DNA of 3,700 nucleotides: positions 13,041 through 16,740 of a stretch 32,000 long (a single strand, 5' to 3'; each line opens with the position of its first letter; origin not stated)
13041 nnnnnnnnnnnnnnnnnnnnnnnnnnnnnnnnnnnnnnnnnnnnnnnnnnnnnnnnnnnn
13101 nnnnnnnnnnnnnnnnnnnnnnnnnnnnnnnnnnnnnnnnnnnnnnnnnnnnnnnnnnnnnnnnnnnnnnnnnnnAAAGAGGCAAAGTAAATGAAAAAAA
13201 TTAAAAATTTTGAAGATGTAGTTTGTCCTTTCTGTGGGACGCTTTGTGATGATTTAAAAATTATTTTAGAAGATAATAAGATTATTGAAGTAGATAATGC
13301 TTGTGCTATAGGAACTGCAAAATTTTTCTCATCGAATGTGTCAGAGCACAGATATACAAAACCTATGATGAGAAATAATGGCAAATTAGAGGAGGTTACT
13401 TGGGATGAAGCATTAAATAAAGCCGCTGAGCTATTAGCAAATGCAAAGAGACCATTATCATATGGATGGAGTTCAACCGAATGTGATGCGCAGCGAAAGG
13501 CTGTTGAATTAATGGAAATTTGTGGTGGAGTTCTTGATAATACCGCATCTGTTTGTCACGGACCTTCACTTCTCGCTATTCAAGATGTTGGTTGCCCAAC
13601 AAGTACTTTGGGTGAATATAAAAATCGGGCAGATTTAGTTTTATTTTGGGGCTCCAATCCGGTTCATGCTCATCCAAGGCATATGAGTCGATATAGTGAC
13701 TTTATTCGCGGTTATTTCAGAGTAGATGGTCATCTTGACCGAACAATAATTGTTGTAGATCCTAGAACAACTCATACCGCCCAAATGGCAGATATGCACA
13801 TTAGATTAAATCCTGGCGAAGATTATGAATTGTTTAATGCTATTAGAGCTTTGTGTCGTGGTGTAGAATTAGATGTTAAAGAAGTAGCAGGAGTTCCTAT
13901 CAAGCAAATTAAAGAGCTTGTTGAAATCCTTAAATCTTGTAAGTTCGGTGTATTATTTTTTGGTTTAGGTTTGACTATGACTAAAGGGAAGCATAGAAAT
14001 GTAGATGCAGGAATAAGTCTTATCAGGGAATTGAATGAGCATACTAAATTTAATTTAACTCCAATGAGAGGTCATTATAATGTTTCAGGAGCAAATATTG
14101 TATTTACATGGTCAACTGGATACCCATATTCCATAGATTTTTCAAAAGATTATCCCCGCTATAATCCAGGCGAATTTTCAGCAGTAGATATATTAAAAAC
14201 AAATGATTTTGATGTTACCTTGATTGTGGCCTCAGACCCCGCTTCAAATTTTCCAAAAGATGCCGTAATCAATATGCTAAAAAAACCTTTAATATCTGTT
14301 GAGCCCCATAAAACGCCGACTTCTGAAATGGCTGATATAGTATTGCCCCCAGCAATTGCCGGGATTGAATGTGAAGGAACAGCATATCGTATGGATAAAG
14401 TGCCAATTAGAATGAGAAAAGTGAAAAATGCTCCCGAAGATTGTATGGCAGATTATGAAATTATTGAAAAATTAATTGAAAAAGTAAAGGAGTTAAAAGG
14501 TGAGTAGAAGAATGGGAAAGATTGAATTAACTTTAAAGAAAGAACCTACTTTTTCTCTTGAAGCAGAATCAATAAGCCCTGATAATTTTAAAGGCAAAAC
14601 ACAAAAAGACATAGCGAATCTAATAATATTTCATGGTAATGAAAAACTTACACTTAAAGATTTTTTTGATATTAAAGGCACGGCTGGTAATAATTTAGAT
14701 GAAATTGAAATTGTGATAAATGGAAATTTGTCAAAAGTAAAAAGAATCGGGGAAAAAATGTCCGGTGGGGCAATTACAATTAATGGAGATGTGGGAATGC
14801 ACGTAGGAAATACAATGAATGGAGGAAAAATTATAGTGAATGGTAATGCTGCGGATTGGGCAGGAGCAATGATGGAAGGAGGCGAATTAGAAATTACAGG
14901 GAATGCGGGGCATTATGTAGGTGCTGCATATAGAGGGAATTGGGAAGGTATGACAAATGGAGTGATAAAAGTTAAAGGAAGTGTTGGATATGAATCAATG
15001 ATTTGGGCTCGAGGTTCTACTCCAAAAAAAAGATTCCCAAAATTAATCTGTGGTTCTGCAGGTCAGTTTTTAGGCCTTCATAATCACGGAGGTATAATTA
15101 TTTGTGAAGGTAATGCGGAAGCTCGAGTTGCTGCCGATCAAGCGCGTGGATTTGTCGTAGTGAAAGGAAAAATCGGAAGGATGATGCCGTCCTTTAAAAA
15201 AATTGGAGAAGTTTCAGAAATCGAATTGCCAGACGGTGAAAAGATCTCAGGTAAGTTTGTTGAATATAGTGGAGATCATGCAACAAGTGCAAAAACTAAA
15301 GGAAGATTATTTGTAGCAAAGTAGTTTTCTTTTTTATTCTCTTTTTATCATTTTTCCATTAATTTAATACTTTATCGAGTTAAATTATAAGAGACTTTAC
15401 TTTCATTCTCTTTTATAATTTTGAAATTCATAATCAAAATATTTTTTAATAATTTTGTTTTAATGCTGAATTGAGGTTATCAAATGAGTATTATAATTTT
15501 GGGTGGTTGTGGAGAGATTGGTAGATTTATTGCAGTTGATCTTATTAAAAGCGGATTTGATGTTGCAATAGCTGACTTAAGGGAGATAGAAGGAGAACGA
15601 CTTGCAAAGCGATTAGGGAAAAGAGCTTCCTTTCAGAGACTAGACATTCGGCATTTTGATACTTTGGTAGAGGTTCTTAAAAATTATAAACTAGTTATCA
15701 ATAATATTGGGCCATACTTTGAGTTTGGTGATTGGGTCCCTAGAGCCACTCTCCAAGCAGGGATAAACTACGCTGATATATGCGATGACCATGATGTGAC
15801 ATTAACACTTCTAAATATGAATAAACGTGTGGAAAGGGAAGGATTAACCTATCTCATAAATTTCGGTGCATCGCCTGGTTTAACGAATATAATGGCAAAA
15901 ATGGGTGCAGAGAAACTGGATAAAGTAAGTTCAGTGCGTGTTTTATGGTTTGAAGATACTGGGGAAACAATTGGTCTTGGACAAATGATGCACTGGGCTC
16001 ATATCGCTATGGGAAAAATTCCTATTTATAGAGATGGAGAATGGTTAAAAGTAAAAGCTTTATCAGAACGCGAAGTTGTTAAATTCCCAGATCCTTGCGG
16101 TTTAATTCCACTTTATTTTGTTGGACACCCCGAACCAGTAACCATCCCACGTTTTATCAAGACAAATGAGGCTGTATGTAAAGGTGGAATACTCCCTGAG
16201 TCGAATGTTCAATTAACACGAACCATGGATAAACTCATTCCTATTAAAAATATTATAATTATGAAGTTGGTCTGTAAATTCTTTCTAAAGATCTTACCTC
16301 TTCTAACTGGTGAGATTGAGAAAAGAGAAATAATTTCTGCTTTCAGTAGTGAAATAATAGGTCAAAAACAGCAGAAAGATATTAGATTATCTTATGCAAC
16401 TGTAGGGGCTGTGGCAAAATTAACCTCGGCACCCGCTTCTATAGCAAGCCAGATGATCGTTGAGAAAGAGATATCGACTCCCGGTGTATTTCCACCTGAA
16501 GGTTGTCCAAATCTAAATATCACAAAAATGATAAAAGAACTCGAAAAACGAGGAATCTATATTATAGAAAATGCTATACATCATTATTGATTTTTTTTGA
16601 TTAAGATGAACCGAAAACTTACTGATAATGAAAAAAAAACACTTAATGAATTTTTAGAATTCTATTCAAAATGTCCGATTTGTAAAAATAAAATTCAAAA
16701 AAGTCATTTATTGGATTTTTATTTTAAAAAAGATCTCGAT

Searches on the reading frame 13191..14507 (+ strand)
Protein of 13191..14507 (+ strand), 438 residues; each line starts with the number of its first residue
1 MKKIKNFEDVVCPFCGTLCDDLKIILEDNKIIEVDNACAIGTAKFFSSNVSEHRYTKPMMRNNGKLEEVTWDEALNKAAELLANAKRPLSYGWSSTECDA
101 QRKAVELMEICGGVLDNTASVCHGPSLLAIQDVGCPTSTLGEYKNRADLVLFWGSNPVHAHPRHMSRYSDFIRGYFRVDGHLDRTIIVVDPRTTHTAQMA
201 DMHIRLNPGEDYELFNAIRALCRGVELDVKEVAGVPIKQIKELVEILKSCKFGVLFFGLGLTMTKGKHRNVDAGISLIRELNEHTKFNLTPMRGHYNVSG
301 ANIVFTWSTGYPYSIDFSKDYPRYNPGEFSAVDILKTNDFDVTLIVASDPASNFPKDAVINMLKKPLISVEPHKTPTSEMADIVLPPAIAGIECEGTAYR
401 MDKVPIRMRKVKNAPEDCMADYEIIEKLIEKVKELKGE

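Call 3: search_protein_families(library=ncbifam, proteins=[window:13191-14507:+])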
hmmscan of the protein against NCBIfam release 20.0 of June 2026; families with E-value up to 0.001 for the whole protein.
window:13191-14507:+ (438 aa): 16 families
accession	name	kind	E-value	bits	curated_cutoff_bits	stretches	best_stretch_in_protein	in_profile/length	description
TIGR03129.1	one_C_dehyd_B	equivalog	1.3e-185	616.9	327.8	1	9-432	1-421/421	formylmethanofuran dehydrogenase subunit B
TIGR01591.1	Fdh-alpha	equivalog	4.5e-40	137.4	666.25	2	10-219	1-220/672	formate dehydrogenase subunit alpha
NF041323.1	Nitr_red_NasA_Halo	equivalog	5.9e-28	97.8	1000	2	37-221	36-220/673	assimilatory nitrate reductase NasA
NF047855.1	AssmNtatRedNasC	equivalog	6.7e-20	70.9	1100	2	175-222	201-248/708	assimilatory nitrate reductase catalytic subunit NasC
TIGR01701.1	Fdhalpha-like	subfamily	7.7e-15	54.1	582.15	2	54-168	99-220/744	FdhF/YdeP family oxidoreductase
TIGR01553.1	formate-DH-alph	equivalog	3e-11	41.9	814.2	1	116-217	189-284/1009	formate dehydrogenase-N subunit alpha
TIGR01973.1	NuoG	equivalog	3.7e-11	42.5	470.05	1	45-428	259-606/606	NADH-quinone oxidoreductase subunit NuoG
TIGR02166.1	dmsA_ynfE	subfamily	2.5e-10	39.1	777.7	1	53-218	103-280/794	DMSO/selenate family reductase complex A subunit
TIGR00509.1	bisC_fam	subfamily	9.9e-09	34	1017.55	1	57-216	62-238/772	molybdopterin guanine dinucleotide-containing S/N-oxide reductase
TIGR02693.1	arsenite_ox_L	equivalog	4.8e-08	31.5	359.05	0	185-219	268-309/806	arsenate reductase (azurin) large subunit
NF041513.1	formate_DH_Act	exception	1.8e-07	29.4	1400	1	115-218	179-276/1067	formate dehydrogenase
NF005895.0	PRK07860.1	equivalog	5.6e-06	24.7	802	1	46-86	283-324/811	NADH-quinone oxidoreductase subunit G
NF010055.0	PRK13532.1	equivalog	2.9e-05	22.5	904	1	6-218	41-272/830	nitrate reductase catalytic subunit NapA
NF007406.0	PRK09939.1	equivalog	3.3e-05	22.2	1473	0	228-304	336-414/759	acid resistance putative oxidoreductase YdeP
TIGR01706.1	NAPA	equivalog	6.5e-05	21.4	930.55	1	7-218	42-272/830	periplasmic nitrate reductase subunit alpha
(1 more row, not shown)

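Call 4: search_protein_families(library=pfam, proteins=[window:13191-14507:+])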
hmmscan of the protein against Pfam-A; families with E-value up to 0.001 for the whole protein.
window:13191-14507:+ (438 aa): 1 family
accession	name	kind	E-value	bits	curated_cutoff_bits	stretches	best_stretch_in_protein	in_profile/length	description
PF00384.28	Molybdopterin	-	1e-24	87.7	24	1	54-431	1-353/353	Molybdopterin oxidoreductase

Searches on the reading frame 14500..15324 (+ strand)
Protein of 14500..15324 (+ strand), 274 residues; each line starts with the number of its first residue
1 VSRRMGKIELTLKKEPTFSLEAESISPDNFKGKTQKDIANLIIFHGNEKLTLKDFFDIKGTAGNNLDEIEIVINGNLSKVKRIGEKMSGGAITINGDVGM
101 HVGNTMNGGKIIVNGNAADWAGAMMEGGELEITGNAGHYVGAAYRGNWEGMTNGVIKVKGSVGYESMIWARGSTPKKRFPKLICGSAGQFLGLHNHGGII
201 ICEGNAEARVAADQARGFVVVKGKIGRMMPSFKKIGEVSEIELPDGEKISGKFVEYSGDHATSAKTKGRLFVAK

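Call 3: search_protein_families(library=ncbifam, proteins=[window:14500-15324:+])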
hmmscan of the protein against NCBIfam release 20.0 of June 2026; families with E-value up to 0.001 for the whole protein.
window:14500-15324:+ (274 aa): 2 families
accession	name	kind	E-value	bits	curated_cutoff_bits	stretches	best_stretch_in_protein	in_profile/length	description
TIGR03122.1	one_C_dehyd_C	equivalog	4.1e-71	239.3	130.65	1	8-271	1-259/260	formylmethanofuran dehydrogenase subunit C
NF042910.1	FMH_DH_FwdC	exception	1e-69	234.6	340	1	8-273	2-263/271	tungsten-dependent formylmethanofuran dehydrogenase subunit FwdC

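Call 4: search_protein_families(library=pfam, proteins=[window:14500-15324:+])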
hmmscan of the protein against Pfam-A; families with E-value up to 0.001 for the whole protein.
window:14500-15324:+ (274 aa): 1 family
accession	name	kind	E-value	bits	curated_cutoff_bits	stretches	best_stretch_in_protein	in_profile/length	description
PF01493.24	GXGXG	-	7.2e-06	26.1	32.5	1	89-221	31-162/190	GXGXG motif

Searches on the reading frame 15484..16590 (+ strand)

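Call 3: search_protein_families(library=ncbifam, proteins=[window:15484-16590:+])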
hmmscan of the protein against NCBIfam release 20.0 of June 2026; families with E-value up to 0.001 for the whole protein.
window:15484-16590:+ (368 aa): 8 families
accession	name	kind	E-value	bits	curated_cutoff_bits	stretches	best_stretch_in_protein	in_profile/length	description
NF006121.0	PRK08265.1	subfamily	8.1e-07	28.8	294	1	4-65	11-72/263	short chain dehydrogenase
NF006409.0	PRK08655.1-3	equivalog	3.7e-05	23.4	310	1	1-78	1-80/290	prephenate dehydrogenase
TIGR02415.1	23BDH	subfamily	4.1e-05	23.1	304.35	1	4-66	4-69/254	acetoin reductase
NF004196.0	PRK05650.1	equivalog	6.9e-05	22.1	297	1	2-66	4-71/272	SDR family oxidoreductase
NF006123.0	PRK08267.1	equivalog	8e-05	22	261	1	2-68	4-71/261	SDR family oxidoreductase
NF005559.1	PRK07231.1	subfamily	9.9e-05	21.9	215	1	3-65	7-71/249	glucose 1-dehydrogenase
NF001319.0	PRK00258.3-3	equivalog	0.00032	19.8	252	1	4-106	125-225/279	shikimate dehydrogenase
NF006408.0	PRK08655.1-2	equivalog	0.00095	18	422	0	1-47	7-53/441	prephenate dehydrogenase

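Call 4: search_protein_families(library=pfam, proteins=[window:15484-16590:+])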
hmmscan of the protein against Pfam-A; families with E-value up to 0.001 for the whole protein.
window:15484-16590:+ (368 aa): 3 families
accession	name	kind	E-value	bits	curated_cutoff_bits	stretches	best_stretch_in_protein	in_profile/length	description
PF16653.10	Sacchrp_dh_C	-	2.8e-10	41.2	31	1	247-358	151-265/265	Saccharopine dehydrogenase C-terminal domain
PF03435.24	Sacchrp_dh_NADP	-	3.3e-10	40.8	25.1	1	3-123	1-128/129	Saccharopine dehydrogenase NADP binding domain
PF00106.31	adh_short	-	2.2e-05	24.5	26.6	1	3-67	3-70/195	short chain dehydrogenase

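Call 23: search_protein_families(library=pfam, proteins=[window:15484-16590:+], max_evalue=0.001)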
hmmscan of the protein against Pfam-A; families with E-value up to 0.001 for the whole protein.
window:15484-16590:+ (368 aa): 3 families
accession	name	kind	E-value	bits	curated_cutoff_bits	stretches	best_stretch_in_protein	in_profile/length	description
PF16653.10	Sacchrp_dh_C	-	2.8e-10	41.2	31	1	247-358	151-265/265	Saccharopine dehydrogenase C-terminal domain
PF03435.24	Sacchrp_dh_NADP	-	3.3e-10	40.8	25.1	1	3-123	1-128/129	Saccharopine dehydrogenase NADP binding domain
PF00106.31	adh_short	-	2.2e-05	24.5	26.6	1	3-67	3-70/195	short chain dehydrogenase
